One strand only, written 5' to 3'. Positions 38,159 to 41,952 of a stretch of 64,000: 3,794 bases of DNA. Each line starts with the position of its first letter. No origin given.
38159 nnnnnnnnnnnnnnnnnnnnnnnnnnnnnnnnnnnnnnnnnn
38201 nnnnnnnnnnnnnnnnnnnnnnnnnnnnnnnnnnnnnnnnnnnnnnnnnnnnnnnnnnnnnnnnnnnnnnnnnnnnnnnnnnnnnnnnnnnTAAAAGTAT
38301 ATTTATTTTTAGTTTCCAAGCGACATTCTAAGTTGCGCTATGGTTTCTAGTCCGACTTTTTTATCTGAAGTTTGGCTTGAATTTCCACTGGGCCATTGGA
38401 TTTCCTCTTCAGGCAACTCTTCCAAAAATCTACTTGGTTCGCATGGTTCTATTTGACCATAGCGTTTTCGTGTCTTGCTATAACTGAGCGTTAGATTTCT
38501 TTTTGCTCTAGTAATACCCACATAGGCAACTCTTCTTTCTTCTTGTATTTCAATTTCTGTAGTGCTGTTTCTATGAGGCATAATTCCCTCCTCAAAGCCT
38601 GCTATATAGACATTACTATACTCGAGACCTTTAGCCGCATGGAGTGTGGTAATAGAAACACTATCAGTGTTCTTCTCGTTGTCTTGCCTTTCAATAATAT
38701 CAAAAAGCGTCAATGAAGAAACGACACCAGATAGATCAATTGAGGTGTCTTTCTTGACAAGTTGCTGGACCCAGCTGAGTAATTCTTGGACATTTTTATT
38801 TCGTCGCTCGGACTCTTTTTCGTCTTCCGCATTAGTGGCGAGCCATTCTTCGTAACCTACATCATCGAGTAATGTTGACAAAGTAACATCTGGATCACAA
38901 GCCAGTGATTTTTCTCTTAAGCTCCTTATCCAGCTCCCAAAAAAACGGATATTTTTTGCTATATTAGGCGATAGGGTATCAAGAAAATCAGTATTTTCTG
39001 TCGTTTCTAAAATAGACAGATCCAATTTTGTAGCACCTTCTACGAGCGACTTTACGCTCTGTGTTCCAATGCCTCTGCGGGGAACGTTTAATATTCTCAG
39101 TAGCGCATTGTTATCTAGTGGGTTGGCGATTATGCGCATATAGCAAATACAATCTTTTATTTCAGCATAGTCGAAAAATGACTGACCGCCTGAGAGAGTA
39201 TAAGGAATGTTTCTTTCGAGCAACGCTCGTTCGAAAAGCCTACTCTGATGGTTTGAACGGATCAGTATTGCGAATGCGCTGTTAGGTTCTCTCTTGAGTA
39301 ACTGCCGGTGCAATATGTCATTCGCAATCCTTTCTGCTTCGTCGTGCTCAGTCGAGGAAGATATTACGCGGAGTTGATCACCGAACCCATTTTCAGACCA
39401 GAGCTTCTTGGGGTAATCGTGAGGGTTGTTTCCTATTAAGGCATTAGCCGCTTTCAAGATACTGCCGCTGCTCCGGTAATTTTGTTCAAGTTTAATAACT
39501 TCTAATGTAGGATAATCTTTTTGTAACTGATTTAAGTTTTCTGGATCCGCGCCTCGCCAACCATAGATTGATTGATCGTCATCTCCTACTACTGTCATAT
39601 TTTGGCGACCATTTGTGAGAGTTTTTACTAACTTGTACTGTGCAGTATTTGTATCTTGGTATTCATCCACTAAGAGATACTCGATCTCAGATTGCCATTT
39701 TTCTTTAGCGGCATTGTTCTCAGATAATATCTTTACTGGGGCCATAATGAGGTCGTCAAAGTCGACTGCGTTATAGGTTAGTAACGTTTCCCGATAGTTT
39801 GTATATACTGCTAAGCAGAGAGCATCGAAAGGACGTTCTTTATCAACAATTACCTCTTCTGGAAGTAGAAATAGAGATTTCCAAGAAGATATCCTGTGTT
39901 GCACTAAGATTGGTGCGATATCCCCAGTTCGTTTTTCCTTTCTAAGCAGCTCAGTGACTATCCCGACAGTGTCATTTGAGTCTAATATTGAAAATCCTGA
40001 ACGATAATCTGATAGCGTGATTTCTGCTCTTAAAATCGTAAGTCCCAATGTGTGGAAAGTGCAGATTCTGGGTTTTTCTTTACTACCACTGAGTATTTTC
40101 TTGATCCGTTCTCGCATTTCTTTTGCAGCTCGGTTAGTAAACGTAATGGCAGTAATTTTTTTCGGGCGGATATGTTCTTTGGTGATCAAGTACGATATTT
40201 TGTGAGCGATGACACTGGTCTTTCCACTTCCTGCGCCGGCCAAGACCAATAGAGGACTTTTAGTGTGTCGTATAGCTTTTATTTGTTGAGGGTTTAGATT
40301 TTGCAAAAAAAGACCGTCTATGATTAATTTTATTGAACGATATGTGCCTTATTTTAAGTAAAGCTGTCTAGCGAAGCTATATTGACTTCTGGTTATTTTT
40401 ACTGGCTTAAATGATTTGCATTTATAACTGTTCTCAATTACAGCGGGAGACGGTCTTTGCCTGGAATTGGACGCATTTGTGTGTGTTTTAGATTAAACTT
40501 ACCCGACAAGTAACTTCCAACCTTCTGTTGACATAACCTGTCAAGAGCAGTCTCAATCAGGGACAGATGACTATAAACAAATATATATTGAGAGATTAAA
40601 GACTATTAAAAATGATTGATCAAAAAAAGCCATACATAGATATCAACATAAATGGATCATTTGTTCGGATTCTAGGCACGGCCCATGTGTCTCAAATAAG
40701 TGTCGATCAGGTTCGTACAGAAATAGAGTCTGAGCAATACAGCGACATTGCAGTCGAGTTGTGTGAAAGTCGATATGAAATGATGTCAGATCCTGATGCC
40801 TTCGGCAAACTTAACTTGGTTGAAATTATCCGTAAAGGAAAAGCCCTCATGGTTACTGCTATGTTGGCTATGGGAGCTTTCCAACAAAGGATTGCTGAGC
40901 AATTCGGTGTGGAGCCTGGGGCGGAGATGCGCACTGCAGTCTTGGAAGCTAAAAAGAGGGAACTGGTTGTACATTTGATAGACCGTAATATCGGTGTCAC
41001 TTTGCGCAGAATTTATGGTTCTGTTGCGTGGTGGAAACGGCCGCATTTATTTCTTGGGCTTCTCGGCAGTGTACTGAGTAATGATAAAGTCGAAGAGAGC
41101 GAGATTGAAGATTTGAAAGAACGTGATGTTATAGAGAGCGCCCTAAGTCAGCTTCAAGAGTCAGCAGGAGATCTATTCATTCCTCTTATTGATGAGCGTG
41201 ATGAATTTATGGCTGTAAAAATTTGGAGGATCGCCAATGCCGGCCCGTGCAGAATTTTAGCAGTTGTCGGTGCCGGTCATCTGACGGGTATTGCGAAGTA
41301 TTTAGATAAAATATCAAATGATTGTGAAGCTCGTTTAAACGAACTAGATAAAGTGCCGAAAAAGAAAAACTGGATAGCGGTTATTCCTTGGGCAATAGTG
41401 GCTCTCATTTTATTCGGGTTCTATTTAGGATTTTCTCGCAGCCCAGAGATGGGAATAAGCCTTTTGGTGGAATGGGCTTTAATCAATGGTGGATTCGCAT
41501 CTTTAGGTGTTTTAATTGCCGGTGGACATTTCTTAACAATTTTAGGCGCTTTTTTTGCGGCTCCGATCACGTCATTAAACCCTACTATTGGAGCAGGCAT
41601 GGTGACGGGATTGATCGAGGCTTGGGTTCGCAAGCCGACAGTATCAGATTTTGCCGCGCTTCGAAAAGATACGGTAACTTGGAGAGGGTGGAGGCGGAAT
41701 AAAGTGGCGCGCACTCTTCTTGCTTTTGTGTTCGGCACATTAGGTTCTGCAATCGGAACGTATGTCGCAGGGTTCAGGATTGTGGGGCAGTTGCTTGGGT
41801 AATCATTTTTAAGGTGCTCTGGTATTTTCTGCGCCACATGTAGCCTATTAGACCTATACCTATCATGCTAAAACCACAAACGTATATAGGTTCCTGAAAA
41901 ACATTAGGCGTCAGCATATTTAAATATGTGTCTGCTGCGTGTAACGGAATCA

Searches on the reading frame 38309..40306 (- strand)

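Call 42: search_protein_families(library=ncbifam, proteins=[window:38309-40306:-], max_evalue=1e-40)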
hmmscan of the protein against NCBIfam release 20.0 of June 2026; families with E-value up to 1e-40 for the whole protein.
window:38309-40306:- (665 aa): 7 families
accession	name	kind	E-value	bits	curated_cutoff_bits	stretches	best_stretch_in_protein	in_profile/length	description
TIGR01074.1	rep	equivalog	1.1e-243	810.4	951.45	1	4-658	2-662/668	DNA helicase Rep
TIGR01073.1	pcrA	equivalog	4e-196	653.6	911.2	1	1-651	2-652/725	DNA helicase PcrA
NF008172.0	PRK10919.1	equivalog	6.3e-195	649.3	1168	1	4-663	3-667/673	DNA helicase Rep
NF008743.0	PRK11773.1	equivalog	2.7e-161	538.4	965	1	2-637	8-642/720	DNA helicase II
TIGR01075.1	uvrD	equivalog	2.6e-152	508.7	1144.45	1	2-637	3-637/715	DNA helicase II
NF008276.0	PRK11054.1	equivalog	3.8e-49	167.8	543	0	3-94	196-285/684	DNA helicase IV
TIGR02785.1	addA_Gpos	equivalog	4.7e-48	163.8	707.65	0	163-290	340-479/1234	helicase-exonuclease AddAB subunit AddA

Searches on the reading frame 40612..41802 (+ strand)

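Call 43: search_protein_families(library=ncbifam, proteins=[window:40612-41802:+], max_evalue=1e-40)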
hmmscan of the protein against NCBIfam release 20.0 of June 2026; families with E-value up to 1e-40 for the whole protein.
window:40612-41802:+ (396 aa): 1 family
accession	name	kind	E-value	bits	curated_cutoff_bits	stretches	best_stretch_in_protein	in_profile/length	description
TIGR00261.1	traB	subfamily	1.3e-93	314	178.35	1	17-393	5-378/380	TraB family protein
